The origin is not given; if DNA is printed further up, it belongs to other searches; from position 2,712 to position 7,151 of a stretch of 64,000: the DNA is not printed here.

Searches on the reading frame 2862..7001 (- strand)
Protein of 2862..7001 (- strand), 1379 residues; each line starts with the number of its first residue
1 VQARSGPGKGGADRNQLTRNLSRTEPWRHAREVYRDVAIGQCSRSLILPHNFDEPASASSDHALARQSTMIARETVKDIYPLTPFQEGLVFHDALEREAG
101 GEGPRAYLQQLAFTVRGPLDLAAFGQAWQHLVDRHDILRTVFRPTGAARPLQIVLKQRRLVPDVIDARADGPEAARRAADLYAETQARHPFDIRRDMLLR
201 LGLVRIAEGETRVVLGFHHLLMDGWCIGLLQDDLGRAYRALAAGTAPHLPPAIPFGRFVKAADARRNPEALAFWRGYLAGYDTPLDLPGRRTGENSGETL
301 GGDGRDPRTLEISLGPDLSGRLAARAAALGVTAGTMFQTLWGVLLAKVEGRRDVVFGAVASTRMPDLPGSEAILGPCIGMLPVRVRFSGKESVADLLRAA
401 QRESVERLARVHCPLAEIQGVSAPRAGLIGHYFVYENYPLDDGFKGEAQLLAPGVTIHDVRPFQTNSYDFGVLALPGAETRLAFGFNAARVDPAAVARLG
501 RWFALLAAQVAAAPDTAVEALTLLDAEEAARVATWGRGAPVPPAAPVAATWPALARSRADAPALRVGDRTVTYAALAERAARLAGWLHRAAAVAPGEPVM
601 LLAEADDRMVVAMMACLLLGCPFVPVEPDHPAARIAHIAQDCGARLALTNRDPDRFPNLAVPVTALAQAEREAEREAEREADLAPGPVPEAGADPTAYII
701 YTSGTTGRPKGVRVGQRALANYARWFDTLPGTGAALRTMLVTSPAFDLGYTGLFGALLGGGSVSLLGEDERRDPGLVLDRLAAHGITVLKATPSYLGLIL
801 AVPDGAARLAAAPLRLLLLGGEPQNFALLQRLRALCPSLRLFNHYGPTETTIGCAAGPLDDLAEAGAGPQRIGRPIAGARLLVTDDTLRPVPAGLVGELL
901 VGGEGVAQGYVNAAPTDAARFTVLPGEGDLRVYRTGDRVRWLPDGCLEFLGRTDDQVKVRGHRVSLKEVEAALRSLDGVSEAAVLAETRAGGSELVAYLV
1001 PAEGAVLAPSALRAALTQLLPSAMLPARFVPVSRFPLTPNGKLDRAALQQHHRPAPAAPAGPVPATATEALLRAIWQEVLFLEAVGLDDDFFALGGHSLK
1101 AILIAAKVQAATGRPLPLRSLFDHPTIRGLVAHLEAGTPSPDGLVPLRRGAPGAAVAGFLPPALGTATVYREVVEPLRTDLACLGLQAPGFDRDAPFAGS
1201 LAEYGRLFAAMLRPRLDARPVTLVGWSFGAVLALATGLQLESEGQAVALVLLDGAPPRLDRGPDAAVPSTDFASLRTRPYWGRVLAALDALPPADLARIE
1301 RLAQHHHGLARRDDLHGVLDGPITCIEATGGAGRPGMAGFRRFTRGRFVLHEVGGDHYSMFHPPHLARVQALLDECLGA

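Call 10: search_protein_families(library=pfam, proteins=[window:2862-7001:-], max_evalue=0.001)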
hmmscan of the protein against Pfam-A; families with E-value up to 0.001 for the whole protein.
window:2862-7001:- (1379 aa): 6 families
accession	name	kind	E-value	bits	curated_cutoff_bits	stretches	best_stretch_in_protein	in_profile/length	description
PF00501.34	AMP-binding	-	5.9e-76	256.2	29.9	1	555-910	5-383/384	AMP-binding enzyme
PF00668.25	Condensation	-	6.8e-72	243.1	30.6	1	77-530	2-453/456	Condensation domain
PF00975.26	Thioesterase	-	2e-17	64.6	26.4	1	1160-1259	6-107/226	Thioesterase domain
PF00550.31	PP-binding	-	2e-15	57.2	20.8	1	1071-1134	2-67/67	Phosphopantetheine attachment site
PF13193.12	AMP-binding_C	-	3.4e-10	41.1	24.5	1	968-1042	1-76/76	AMP-binding enzyme C-terminal domain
PF12697.13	Abhydrolase_6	-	0.00016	22.9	26.3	1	1165-1363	9-211/217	Alpha/beta hydrolase family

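Call 55: find_homologous_proteins(query=window:2862-6794:-, max_evalue=1e-50)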
Query window:2862-6794:- (1310 aa): 363 proteins with E <= 1e-50 among 8000 candidates; the best 120 are listed.
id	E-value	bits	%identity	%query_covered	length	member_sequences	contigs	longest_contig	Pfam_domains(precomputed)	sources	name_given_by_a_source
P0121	0.0e+0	2565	90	100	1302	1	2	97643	PF00668.26,PF00550.32,PF00501.35,PF13193.13,PF00975.27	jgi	jgi:amino acid adenylation domain-containing protein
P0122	0.0e+0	1675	61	100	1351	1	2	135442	PF00668.26,PF00550.32,PF00501.35,PF13193.13,PF00975.27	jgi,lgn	jgi:amino acid adenylation domain-containing protein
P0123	0.0e+0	1509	58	100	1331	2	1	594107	PF00668.26,PF00550.32,PF00501.35,PF13193.13,PF00975.27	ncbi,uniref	ncbi:non-ribosomal peptide synthetase [Roseixanthobacter liquoris]|uniref:non-ribosomal peptide synt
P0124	0.0e+0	1505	58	100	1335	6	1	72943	PF00668.26,PF00550.32,PF00501.35,PF13193.13,PF00975.27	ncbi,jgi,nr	ncbi:MAG TPA: amino acid adenylation domain-containing protein [Xanthobacteraceae bacterium]|jgi:ami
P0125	0.0e+0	1504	58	100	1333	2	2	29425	PF00668.26,PF00550.32,PF00501.35,PF13193.13,PF00975.27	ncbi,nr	ncbi:MAG: hypothetical protein B7Y95_16005 [Rhizobiales bacterium 32-66-11]|nr:MAG: hypothetical pro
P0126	0.0e+0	1408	54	100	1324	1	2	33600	PF00668.26,PF00550.32,PF00501.35,PF13193.13,PF00975.27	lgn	-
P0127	0.0e+0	1357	53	100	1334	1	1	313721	PF00668.26,PF00550.32,PF00501.35,PF13193.13,PF00975.27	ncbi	ncbi:non-ribosomal peptide synthetase [Pseudochelatococcus sp. B33]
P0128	0.0e+0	1287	50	100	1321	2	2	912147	PF00668.26,PF00550.32,PF12697.14,PF00501.35,PF13193.13,PF00975.27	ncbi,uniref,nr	ncbi:hypothetical protein TSH100_01740 [Azospirillum sp. TSH100]|uniref:non-ribosomal peptide synthe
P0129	0.0e+0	1250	51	100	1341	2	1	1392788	PF00668.26,PF00550.32,PF12697.14,PF00501.35,PF13193.13,PF00975.27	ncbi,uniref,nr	ncbi:non-ribosomal peptide synthetase [Azospirillum agricola]|uniref:non-ribosomal peptide synthetas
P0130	0.0e+0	1242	52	100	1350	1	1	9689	PF00668.26,PF00550.32,PF00501.35,PF13193.13,PF00975.27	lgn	-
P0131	0.0e+0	1235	51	100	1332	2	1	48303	PF00668.26,PF00550.32,PF12697.14,PF00501.35,PF13193.13,PF00975.27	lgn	-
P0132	0.0e+0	1232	52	100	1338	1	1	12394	PF00668.26,PF00550.32,PF12697.14,PF00501.35,PF13193.13,PF00975.27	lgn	-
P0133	0.0e+0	1226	51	99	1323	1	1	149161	PF00668.26,PF00550.32,PF00501.35,PF13193.13,PF00975.27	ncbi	-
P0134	0.0e+0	1160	48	99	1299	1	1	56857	PF00668.26,PF00550.32,PF00501.35,PF13193.13,PF00975.27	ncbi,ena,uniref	ncbi:amino acid adenylation domain-containing protein [uncultured Bradyrhizobium sp.]|uniref:amino a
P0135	0.0e+0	1160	47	99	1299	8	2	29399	PF00668.26,PF00550.32,PF00501.35,PF13193.13,PF00975.27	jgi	jgi:amino acid adenylation domain-containing protein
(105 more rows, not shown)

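Call 56: find_encoding_contigs(protein=P0128, flank=10000, max_places=1)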
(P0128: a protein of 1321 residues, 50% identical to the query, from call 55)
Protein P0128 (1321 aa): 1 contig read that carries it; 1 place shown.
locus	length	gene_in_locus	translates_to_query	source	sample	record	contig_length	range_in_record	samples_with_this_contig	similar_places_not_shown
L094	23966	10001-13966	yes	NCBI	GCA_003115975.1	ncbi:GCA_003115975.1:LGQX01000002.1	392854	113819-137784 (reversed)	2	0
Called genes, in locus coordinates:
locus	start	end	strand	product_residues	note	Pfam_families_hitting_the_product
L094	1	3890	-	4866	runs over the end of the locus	PF00501:AMP-binding, PF00550:PP-binding, PF00109:ketoacyl-synt, PF02801:Ketoacyl-synt_C, PF16197:KAsynt_C_assoc, PF22336:RhiE-like_linker, PF22621:CurL-like_PKS_C, PF00698:Acyl_transf_1, +9 more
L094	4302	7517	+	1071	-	PF00144:Beta-lactamase, PF03797:Autotransporter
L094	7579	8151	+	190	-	PF05128:DUF697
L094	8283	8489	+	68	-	-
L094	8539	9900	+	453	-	PF01145:Band_7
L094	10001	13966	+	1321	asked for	PF00668:Condensation, PF00501:AMP-binding, PF13193:AMP-binding_C (weak), PF00550:PP-binding, PF00975:Thioesterase, PF12697:Abhydrolase_6 (weak)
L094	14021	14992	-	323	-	PF02668:TauD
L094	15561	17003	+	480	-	-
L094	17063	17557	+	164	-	-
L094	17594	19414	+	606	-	PF13450:NAD_binding_8 (faint), PF00732:GMC_oxred_N (weak), PF05199:GMC_oxred_C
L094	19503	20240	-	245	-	PF00392:GntR, PF07729:FCD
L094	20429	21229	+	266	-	PF00497:SBP_bac_3, PF10613:Lig_chan-Glu_bd (weak)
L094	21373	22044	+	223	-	PF00528:BPD_transp_1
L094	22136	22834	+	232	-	PF00005:ABC_tran, PF09818:ABC_ATPase (faint), PF02463:SMC_N (weak), PF13304:AAA_21 (weak)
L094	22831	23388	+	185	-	PF04115:Ureidogly_lyase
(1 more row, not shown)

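Call 57: find_encoding_contigs(protein=P0121, flank=10000, max_places=1)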
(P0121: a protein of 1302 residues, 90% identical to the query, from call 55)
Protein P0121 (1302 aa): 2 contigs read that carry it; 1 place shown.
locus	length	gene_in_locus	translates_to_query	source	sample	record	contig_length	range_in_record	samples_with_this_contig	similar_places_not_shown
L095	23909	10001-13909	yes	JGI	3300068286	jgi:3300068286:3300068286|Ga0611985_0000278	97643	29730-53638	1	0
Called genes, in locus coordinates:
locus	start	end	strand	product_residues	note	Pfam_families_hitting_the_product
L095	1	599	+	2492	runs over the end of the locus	PF00501:AMP-binding, PF13193:AMP-binding_C (weak), PF00550:PP-binding, PF00668:Condensation, PF00501:AMP-binding, PF12847:Methyltransf_18 (weak), PF00550:PP-binding, PF00668:Condensation, +1 more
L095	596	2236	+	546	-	PF00664:ABC_membrane (faint), PF00005:ABC_tran, PF02463:SMC_N (faint), PF13304:AAA_21 (faint)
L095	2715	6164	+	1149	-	PF00144:Beta-lactamase, PF03797:Autotransporter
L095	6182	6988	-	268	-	PF00975:Thioesterase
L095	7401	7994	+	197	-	PF05128:DUF697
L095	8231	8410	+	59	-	-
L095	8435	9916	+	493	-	PF01145:Band_7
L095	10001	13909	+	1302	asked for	PF00668:Condensation, PF00501:AMP-binding, PF13193:AMP-binding_C, PF00550:PP-binding, PF00975:Thioesterase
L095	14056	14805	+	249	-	PF00072:Response_reg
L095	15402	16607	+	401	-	PF13541:ChlI, PF01078:Mg_chelatase, PF07728:AAA_5 (weak)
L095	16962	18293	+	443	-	-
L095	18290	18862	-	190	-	-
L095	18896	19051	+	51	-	-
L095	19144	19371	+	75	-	-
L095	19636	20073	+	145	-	-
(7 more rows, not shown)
